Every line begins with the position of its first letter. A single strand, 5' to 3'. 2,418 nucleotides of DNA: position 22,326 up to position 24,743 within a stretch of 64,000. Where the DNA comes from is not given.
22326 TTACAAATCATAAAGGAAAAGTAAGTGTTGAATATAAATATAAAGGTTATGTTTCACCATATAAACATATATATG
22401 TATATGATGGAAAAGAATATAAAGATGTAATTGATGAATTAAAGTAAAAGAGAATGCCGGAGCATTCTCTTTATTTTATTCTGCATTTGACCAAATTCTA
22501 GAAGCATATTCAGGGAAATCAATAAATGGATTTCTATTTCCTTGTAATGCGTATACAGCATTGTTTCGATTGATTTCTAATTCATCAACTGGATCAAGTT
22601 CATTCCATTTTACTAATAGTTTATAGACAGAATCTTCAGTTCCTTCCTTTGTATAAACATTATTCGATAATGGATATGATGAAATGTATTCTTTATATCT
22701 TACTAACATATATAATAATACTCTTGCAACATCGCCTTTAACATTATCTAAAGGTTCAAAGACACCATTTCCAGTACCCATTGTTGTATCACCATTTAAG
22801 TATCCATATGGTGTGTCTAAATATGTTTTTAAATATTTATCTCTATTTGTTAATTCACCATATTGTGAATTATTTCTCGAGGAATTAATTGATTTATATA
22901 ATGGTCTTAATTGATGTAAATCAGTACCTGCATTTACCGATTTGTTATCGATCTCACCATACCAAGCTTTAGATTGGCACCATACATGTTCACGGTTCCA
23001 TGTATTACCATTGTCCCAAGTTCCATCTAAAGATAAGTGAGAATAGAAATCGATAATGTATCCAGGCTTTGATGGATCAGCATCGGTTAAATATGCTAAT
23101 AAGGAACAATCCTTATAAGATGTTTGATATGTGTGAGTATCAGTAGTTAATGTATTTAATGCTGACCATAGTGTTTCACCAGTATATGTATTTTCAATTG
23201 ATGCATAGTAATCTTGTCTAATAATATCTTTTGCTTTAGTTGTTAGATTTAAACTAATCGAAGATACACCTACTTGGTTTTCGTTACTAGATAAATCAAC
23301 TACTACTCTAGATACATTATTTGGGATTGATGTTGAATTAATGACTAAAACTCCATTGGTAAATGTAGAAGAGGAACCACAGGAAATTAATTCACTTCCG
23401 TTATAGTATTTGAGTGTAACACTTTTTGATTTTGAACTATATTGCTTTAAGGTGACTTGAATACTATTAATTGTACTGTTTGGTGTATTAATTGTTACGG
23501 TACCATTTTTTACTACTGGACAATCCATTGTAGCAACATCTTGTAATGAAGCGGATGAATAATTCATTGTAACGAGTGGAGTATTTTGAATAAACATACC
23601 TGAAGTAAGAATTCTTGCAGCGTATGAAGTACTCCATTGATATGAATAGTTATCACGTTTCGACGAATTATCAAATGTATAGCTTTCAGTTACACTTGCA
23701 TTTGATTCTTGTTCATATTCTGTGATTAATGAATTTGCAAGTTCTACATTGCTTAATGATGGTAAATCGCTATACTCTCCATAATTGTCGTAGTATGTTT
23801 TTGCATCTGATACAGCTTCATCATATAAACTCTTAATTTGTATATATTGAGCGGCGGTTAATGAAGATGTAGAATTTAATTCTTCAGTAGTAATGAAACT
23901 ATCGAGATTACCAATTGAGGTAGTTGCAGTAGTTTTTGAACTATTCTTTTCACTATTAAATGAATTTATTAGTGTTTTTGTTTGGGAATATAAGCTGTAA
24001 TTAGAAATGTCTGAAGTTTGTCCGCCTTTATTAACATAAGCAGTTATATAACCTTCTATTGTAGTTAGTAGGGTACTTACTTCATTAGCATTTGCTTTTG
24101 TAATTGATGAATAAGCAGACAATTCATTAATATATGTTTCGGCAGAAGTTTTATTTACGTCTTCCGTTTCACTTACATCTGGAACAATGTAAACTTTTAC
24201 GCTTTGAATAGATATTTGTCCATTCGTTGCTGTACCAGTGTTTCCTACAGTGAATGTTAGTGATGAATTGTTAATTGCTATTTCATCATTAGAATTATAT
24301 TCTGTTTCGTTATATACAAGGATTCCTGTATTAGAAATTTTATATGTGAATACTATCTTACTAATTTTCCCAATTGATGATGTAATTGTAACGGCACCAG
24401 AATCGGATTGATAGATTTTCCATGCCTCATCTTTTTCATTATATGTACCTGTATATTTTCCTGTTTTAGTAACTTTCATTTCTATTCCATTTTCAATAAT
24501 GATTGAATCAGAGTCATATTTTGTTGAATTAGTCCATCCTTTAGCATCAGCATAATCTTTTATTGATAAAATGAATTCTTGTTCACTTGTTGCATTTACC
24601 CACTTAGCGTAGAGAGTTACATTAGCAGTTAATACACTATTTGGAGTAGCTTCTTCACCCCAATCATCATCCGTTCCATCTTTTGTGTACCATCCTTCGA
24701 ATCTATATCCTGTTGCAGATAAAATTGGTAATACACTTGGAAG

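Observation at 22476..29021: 2181-aa surface lipoprotein combining adhesin-type repeat arrays with a C-terminal Endonuclease-I nuclease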

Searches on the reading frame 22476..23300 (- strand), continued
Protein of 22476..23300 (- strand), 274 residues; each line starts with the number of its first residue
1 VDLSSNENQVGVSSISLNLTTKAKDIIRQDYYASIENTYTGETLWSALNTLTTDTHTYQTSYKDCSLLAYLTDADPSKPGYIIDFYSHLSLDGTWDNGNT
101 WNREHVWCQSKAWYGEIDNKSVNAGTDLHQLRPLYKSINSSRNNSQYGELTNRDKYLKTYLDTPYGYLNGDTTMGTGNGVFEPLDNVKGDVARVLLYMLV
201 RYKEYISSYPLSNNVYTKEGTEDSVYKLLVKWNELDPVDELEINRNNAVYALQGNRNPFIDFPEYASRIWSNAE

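Call 45: fold_search(model_id=the predicted structure, library=pdb)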
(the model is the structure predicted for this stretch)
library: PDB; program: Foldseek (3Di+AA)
matches with E <= 10: 46; with E <= 0.001: 7
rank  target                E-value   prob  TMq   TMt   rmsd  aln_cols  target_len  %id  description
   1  1oup_A                4.8e-07  1.00  0.54  0.65   4.9       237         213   21  Crystal structure of the periplasmic endonuclease Vvn complexed with octamer double stranded DNA (released 2003-08-05)
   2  1ouo                  5.7e-07  1.00  0.46  0.56   5.8       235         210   21  Crystal structure of the periplasmic endonuclease Vvn (released 2003-08-05)
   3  1oup_B                6.0e-07  1.00  0.52  0.63   5.5       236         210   19  Crystal structure of the periplasmic endonuclease Vvn complexed with octamer double stranded DNA (released 2003-08-05)
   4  2g7f                  1.2e-06  1.00  0.49  0.61   5.4       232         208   18  The 1.95 A crystal structure of Vibrio cholerae extracellular endonuclease I (released 2006-10-31)
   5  2pu3                  1.9e-06  1.00  0.50  0.62   4.6       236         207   20  Structural adaptation of endonuclease I from the cold-adapted and halophilic bacterium Vibrio salmonicida (released 2008-03-18)
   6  2vnd                  1.9e-06  1.00  0.43  0.53   6.4       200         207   20  The N69Q mutant of Vibrio cholerae endonuclease I (released 2008-02-12)
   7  2g7e                  5.0e-06  1.00  0.50  0.62   5.2       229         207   19  The 1.6 A crystal structure of Vibrio cholerae extracellular endonuclease I (released 2006-10-31)
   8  9ehx_A                7.5e-01  0.10  0.25  0.06  20.2       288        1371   12  FnCas9 16 mismatch DNA product state (released 2025-10-01)
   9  7mpz                  1.6e+00  0.21  0.21  0.36  11.7       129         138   12  HNH Nuclease Domain from G. stearothermophilus Cas9 (released 2021-12-22)
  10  9ehf_A                1.8e+00  0.06  0.22  0.05  18.8       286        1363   12  FnCas9 perfect match DNA product state (released 2025-10-01)
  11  4jwt                  3.3e+00  0.03  0.12  0.12   7.9        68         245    7  Crystal structure of a putative 5'-methylthioadenosine/S-adenosylhomocysteine nucleosidase from Sulfurimonas denitrifica (released 2013-05-08)
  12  4jos_B                3.7e+00  0.04  0.12  0.13   7.9        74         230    8  Crystal structure of a putative 5'-methylthioadenosine/S-adenosylhomocysteine nucleosidase from Francisella philomirag (released 2013-04-03)
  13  2fy4                  4.2e+00  0.02  0.09  0.05  13.4       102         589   14  Structures of ligand bound human choline acetyltransferase provide insight into regulation of acetylcholine synthesis (released 2006-12-12)
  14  9e90_B                4.9e+00  0.01  0.15  0.15  18.3       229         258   13  Ec83 Retron PtuA/PtuB (2-1) complex bound to ATP (released 2025-07-02)
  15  1nd4_A                5.5e+00  0.01  0.10  0.10  10.2        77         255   10  Crystal structure of aminoglycoside-3'-phosphotransferase-IIa (released 2003-09-16)
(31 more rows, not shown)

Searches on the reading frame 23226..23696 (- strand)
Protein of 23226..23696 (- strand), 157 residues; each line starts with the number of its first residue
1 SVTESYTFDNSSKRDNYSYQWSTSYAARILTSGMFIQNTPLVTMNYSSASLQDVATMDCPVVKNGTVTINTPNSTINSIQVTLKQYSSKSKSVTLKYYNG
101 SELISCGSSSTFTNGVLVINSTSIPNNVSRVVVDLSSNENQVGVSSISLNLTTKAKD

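Call 32: search_protein_families(library=pfam, proteins=[window:23226-23696:-], max_evalue=10)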
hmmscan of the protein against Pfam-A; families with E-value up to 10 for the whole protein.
seq(157 aa): 0 families

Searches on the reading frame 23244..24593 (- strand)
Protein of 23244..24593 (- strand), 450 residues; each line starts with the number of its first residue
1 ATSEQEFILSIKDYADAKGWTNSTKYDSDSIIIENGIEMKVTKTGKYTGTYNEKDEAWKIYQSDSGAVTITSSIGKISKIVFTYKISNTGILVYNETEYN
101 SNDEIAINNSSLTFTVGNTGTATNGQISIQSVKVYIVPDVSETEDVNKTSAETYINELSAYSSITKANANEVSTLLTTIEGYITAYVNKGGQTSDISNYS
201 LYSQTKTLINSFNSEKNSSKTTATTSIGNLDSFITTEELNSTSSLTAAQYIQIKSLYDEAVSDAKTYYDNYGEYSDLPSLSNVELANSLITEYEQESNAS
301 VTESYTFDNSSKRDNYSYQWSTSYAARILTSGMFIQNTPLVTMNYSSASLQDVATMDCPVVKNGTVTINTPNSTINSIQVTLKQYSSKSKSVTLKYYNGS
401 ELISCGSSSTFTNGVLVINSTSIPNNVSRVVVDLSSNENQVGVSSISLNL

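Call 58: predict_structure(alignment_id=A3)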
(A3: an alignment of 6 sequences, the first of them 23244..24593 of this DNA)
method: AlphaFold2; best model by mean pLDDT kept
length: 450 residues; sequences in the alignment: 6
mean_pLDDT: 75.6   pTM: 0.41
mean pLDDT of the five models: 75.6, 75.0, 74.1, 73.8, 73.1
residues with pLDDT >= 90: 167; 70-90: 123; 50-70: 92; < 50: 68
segments of 3 or more residues with pLDDT < 50: 299-363
pLDDT, mean of each block of 10 residues (from residue 1): 78 87 80 85 82 90 91 88 92 93 91 87 85 84 70 92 93 89 82 93 95 96 97 94 78 89 96 93 92 67 37 37 35 32 39 38 53 61 60 68 66 65 68 61 56
secondary structure, 60 per line:
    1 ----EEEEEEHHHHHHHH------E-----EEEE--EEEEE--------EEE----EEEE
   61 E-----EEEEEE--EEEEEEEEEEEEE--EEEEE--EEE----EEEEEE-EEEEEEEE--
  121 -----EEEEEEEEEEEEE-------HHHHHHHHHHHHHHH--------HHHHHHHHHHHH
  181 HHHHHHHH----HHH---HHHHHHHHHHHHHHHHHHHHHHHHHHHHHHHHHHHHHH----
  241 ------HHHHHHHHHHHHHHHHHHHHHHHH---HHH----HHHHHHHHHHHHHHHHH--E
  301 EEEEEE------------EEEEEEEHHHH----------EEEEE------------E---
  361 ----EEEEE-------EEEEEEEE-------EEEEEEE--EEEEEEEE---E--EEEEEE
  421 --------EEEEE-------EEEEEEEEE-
elements in order: E5-10 H11-18 E31-34 E37-41 E50-52 E57-61 E67-72 E75-87 E90-94 E97-99 E104-109 E111-118 E126-138 H146-160 H169-188 H199-236 H247-270 H281-297 E300-306 E319-325 H326-329 E340-344 E365-369 E377-384 E392-398 E401-408 E415-420 E429-433 E441-449

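Call 62: fold_search(model_id=the predicted structure, library=pdb)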
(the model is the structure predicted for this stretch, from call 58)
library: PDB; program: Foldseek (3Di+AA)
matches with E <= 10: 1305; with E <= 0.001: 4
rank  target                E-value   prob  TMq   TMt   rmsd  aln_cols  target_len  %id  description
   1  8w7n                  5.8e-07  0.99  0.16  0.09  25.3       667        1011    9  Crystal structure of the in-cell Cry1Aa purified from Bacillus thuringiensis (released 2024-03-06)
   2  9h9a                  3.0e-04  0.66  0.15  0.07  25.3       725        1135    9  native structure of the full-length pesticidal protein Cry8Ba2, from crystals formed in vivo (form 1) (released 2025-12-03)
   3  3wnp_A                3.8e-04  0.47  0.14  0.10  38.8       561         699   10  D308A, F268V, D469Y, A513V, and Y515S quintuple mutant of Bacillus circulans T-3040 cycloisomaltooligosaccharide gluca (released 2014-02-05)
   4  8wc1                  8.8e-04  0.99  0.16  0.39  11.5       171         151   14  A carbohydrate binding domain of a putative pectate lyase (released 2024-09-18)
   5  3wnn_A                1.2e-03  0.33  0.14  0.10  38.7       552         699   10  D308A mutant of Bacillus circulans T-3040 cycloisomaltooligosaccharide glucanotransferase complexed with isomaltooctao (released 2014-02-05)
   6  6tfj_B                3.2e-03  0.54  0.14  0.09  35.1       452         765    8  Vip3Aa protoxin structure (released 2020-08-12)
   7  3wnk                  3.4e-03  0.23  0.13  0.09  38.2       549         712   10  Crystal Structure of Bacillus circulans T-3040 cycloisomaltooligosaccharide glucanotransferase (released 2014-02-05)
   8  6tfj_A                4.7e-03  0.47  0.14  0.09  35.1       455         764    7  Vip3Aa protoxin structure (released 2020-08-12)
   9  2v5d                  5.6e-03  0.69  0.16  0.11  24.4       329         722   10  Structure of a Family 84 Glycoside Hydrolase and a Family 32 Carbohydrate-Binding Module in Tandem from Clostridium perf (released 2009-01-27)
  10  8x8h_A                5.9e-03  0.99  0.18  0.47   8.0       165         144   13  A carbohydrate binding domain of a putative pectate lyase (released 2024-12-04)
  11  5ej1_B                7.0e-03  0.28  0.16  0.12  45.9       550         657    9  Pre-translocation state of bacterial cellulose synthase (released 2016-03-30)
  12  1cau_A                7.8e-03  0.47  0.09  0.17  13.8       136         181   14  DETERMINATION OF THREE CRYSTAL STRUCTURES OF CANAVALIN BY MOLECULAR REPLACEMENT (released 1993-10-31)
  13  2l7q_MODEL_1_A        8.7e-03  0.93  0.14  0.42  16.5       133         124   13  Solution NMR structure of conjugate transposon protein BVU_1572(27-141) from Bacteroides Vulgatus, Northeast S (released 2010-12-29)
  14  3cew_A                9.2e-03  0.77  0.13  0.34   9.2       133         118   10  Crystal structure of a cupin protein (BF4112) from Bacteroides fragilis. Northeast Structural Genomics Consortium targ (released 2008-03-25)
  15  6vls_D                9.7e-03  0.38  0.14  0.08  35.6       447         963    7  Structure of C-terminal fragment of Vip3A toxin (released 2020-07-22)
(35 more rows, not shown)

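Call 63: search_protein_representatives(protein=window:23244-24593:-)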
Query: 450 residues. Proteins with E-value up to 0.001 (for the whole library): 647; up to 1e-10: 291; up to 1e-30: 11. The best 150 are listed.
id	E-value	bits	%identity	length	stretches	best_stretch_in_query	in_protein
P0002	7.2e-170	581.6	64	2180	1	1-450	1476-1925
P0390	2.0e-70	254.2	37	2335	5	6-147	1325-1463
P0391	3.9e-42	161.1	42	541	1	178-450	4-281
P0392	1.5e-38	149.3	40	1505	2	9-136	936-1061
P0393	5.0e-36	141.0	40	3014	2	6-165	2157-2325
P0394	2.0e-35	139.0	33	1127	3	11-152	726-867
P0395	4.9e-35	137.7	35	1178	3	9-160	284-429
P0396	2.2e-34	135.6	40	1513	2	3-135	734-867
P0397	2.4e-33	132.2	37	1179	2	4-135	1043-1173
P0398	4.5e-33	131.3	37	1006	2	9-203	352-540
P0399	1.1e-31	126.7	42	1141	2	9-141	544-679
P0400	1.3e-30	123.2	41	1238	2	7-146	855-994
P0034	3.3e-26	108.7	34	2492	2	10-144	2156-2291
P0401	1.9e-25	106.2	37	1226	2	8-137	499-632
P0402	2.2e-24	102.7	35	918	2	6-149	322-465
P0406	2.2e-22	96.1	46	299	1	8-135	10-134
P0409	3.2e-21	92.2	40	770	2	10-134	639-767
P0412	3.7e-20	88.8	29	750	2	10-134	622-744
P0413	4.9e-20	88.3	45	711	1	9-135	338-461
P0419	1.1e-18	83.9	46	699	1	7-134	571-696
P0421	2.5e-18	82.7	43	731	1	4-137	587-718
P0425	4.8e-18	81.8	44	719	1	8-134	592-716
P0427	6.2e-18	81.4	41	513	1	7-146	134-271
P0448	2.1e-16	76.4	32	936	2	249-448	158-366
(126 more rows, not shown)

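Call 64: search_protein_families(library=pfam, proteins=[P0391, P0448, P0406, P0409, P0412, P0413, P0419, P0421, P0425, P0427], max_evalue=0.0001)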
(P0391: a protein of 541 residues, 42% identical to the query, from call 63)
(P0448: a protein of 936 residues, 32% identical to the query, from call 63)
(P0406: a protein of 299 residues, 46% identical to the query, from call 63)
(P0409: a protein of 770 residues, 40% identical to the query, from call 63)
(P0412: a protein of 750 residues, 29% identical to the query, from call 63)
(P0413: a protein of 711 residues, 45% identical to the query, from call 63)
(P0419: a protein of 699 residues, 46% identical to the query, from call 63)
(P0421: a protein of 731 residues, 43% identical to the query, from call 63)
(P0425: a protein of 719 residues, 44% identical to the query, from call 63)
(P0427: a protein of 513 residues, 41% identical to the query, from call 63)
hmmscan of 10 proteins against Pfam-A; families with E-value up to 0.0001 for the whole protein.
P0391 (541 aa): 1 family
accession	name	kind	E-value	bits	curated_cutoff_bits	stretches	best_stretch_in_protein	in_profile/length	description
PF04231.19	Endonuclease_1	-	1.8e-41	142.9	25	1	289-531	5-234/235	Endonuclease I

P0448 (936 aa): 2 families
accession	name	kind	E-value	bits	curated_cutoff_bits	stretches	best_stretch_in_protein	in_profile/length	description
PF13290.12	CHB_HEX_C_1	-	8.8e-53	176.6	22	3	384-445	1-63/67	Chitobiase/beta-hexosaminidase C-terminal domain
PF13287.12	Fn3_assoc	-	1.5e-44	150.3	23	3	661-719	1-59/59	Fn3 associated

P0406 (299 aa): 0 families

P0409 (770 aa): 1 family
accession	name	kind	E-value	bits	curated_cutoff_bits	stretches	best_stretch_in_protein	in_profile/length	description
PF22058.2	X25_BaPul_like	-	5.5e-09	36.4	27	0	296-338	40-86/87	Pullulanase X25 domain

P0412 (750 aa): 1 family
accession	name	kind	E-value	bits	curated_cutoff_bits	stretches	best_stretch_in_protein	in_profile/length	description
PF02368.24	Big_2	-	1.3e-13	51.1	22.8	2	257-340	3-79/79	Bacterial Ig-like domain (group 2)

P0413 (711 aa): 0 families

P0419 (699 aa): 0 families

P0421 (731 aa): 2 families
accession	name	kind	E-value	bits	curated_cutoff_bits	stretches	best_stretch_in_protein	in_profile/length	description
PF07963.17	N_methyl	-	8e-08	32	21.2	1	6-29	2-25/27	Prokaryotic N-terminal methylation motif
PF01336.31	tRNA_anti-codon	-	6.6e-07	29.6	27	0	305-371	2-68/75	OB-fold nucleic acid binding domain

P0425 (719 aa): 0 families

P0427 (513 aa): 0 families

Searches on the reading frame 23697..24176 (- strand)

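Call 32: search_protein_families(library=pfam, proteins=[window:23697-24176:-], max_evalue=10)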
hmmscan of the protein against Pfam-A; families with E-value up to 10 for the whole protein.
seq(160 aa): 2 families
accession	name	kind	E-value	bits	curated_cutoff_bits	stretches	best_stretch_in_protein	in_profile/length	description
PF02614.20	UxaC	-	0.063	12.5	25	1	8-97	192-280/464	Glucuronate isomerase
PF21643.2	T6SS_Tsi2-like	-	0.12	13.1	27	1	99-141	25-68/71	T6SS, Immune protein Tsi2-like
